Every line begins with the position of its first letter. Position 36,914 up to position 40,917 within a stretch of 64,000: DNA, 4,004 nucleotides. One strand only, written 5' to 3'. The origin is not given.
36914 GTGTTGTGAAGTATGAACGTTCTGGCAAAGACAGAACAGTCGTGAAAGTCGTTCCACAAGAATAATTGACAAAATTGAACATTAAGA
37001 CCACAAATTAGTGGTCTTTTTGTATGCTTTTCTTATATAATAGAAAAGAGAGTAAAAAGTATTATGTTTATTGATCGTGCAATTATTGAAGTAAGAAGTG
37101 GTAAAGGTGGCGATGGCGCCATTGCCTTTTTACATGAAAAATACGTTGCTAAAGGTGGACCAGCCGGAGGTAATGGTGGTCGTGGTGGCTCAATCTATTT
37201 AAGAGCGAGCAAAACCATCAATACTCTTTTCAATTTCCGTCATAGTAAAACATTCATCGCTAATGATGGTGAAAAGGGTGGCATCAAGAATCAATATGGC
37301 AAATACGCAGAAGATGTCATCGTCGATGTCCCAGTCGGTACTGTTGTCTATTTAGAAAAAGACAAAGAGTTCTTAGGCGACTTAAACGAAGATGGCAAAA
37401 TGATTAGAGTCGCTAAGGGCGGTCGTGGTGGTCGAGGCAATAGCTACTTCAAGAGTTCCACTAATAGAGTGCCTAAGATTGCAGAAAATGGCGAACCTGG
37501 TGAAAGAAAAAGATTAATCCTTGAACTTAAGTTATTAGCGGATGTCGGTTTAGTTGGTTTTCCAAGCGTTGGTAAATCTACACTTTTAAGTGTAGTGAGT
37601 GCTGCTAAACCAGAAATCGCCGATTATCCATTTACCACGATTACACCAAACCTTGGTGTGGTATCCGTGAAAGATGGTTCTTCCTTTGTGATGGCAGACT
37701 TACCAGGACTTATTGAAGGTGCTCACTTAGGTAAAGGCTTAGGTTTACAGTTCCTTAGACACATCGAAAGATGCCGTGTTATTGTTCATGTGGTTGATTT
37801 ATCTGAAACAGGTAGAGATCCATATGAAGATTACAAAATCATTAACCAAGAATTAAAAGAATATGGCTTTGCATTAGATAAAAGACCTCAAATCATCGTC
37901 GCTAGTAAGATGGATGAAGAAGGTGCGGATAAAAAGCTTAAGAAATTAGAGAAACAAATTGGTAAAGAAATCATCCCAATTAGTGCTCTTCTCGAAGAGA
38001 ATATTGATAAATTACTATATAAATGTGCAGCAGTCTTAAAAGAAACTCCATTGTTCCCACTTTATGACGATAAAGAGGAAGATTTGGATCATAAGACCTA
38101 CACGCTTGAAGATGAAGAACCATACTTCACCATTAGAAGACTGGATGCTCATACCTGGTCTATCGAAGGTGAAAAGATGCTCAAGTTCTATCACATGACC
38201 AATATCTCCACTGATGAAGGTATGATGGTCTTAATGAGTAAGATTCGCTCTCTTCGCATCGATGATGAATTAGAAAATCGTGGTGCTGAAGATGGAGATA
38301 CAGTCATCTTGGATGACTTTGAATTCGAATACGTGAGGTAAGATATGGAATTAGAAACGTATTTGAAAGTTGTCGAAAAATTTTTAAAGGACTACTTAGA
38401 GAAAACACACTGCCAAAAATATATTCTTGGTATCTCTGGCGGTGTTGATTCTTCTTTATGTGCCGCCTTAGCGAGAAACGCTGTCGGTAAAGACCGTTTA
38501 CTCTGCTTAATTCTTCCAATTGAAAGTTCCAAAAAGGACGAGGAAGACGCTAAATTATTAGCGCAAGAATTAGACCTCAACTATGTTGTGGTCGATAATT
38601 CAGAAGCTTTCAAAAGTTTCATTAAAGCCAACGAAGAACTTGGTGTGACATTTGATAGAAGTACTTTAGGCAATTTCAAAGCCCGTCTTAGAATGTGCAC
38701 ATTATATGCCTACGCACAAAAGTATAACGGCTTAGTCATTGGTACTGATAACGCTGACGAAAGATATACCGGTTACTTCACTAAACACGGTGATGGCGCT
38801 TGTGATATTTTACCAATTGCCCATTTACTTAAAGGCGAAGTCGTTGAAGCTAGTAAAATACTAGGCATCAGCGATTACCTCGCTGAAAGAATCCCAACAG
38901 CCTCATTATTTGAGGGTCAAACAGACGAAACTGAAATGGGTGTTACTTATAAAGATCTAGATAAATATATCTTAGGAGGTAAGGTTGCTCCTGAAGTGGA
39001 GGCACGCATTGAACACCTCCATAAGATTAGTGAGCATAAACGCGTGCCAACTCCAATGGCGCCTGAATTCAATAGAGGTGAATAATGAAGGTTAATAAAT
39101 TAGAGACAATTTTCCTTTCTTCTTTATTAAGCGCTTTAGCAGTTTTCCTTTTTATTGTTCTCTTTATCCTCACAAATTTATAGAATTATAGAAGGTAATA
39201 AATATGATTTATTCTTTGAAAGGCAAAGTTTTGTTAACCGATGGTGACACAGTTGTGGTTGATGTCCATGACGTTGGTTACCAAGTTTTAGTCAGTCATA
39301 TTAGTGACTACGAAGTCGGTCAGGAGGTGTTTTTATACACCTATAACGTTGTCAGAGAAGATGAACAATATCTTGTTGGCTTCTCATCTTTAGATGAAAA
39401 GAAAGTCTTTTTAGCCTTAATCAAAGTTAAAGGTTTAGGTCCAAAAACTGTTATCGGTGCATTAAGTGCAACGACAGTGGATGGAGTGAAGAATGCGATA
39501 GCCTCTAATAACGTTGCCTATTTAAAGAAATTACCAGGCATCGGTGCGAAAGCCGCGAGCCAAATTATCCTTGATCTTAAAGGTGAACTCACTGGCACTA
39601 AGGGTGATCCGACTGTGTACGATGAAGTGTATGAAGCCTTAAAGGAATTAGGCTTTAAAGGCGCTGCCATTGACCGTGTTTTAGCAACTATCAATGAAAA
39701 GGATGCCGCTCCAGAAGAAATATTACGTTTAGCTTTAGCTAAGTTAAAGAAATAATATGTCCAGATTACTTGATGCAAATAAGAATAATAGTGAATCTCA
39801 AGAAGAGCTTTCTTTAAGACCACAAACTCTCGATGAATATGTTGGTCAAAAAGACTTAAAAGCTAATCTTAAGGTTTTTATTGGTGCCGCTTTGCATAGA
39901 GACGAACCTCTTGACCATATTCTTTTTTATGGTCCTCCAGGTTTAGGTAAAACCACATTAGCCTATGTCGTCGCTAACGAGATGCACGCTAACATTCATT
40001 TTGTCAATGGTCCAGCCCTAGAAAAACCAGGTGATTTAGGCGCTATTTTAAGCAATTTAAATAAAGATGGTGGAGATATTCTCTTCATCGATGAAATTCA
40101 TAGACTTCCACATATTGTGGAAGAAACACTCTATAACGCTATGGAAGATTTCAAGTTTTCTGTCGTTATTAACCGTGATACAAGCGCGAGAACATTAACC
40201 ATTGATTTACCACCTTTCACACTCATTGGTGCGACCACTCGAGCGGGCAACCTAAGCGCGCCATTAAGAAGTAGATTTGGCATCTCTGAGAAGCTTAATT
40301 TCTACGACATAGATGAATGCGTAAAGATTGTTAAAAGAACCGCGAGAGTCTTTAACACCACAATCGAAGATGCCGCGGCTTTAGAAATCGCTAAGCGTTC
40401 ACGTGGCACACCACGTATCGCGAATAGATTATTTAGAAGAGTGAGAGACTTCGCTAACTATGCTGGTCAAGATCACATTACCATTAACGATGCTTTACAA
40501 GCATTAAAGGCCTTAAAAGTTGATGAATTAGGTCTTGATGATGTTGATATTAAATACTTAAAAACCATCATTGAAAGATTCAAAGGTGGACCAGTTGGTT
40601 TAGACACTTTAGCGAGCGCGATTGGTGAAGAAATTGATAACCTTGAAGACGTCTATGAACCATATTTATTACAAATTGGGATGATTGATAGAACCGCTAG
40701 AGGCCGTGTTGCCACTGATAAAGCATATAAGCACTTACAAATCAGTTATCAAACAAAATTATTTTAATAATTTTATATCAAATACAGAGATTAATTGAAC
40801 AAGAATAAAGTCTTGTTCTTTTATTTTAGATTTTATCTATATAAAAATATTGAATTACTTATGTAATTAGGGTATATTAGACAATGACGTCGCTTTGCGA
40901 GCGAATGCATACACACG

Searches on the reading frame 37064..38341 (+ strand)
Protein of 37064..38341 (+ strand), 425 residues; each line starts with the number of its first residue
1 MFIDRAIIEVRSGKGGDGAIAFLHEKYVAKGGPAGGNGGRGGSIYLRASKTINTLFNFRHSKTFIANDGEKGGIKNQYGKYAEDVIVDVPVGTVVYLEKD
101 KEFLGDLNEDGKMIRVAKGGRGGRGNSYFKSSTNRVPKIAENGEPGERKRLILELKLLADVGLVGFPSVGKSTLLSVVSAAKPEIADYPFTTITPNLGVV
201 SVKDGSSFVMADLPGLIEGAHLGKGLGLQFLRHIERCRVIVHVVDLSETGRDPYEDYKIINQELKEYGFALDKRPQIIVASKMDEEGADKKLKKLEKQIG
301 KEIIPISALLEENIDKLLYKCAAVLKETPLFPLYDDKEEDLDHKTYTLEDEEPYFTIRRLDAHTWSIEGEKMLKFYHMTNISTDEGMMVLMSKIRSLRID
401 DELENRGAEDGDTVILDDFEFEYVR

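Call 39: search_protein_families(library=pfam, proteins=[window:37064-38341:+], max_evalue=0.00001)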
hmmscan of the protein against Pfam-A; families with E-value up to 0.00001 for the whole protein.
window:37064-38341:+ (425 aa): 4 families
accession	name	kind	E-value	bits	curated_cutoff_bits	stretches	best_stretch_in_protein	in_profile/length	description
PF01018.28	GTP1_OBG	-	1.5e-56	190.7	27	1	3-157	1-155/155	GTP1/OBG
PF01926.29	MMR_HSR1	-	4.3e-25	88.5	21.9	1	160-282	1-113/113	50S ribosome-binding GTPase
PF09269.16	DUF1967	-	1.7e-18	66.8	27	1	355-423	1-70/70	Domain of unknown function (DUF1967)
PF02421.24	FeoB_N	-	3.4e-12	46.6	27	1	161-318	3-153/156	Ferrous iron transport protein B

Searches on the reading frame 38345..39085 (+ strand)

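Call 62: search_protein_families(library=pfam, proteins=[window:38345-39085:+], max_evalue=0.00001)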
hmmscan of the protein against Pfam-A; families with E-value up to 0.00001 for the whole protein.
window:38345-39085:+ (246 aa): 1 family
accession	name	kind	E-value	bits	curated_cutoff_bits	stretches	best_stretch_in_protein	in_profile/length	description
PF02540.23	NAD_synthase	-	1.6e-67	227.6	21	1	8-234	3-240/242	NAD synthase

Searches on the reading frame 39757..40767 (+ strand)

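Call 62: search_protein_families(library=pfam, proteins=[window:39757-40767:+], max_evalue=0.00001)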
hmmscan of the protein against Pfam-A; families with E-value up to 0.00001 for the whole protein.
window:39757-40767:+ (336 aa): 6 families
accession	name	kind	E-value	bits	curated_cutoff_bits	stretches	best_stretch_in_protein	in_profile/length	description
PF05496.18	RuvB_N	-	8.5e-70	234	27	1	20-180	1-159/159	Holliday junction DNA helicase RuvB P-loop domain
PF05491.19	RuvB_C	-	1.8e-28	98.7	24.7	1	257-328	1-72/72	RuvB C-terminal winged helix domain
PF17864.7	AAA_lid_4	-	1e-27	96.1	27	1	183-256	1-74/74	RuvB AAA lid domain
PF00004.35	AAA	-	3.3e-22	79.8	21.2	1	55-178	1-127/131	ATPase family associated with various cellular activities (AAA)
PF07728.20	AAA_5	-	2.3e-08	34.6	22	1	54-174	1-139/139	AAA domain (dynein-related subfamily)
PF13173.12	AAA_14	-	3e-06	27.7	27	1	55-125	5-82/129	AAA domain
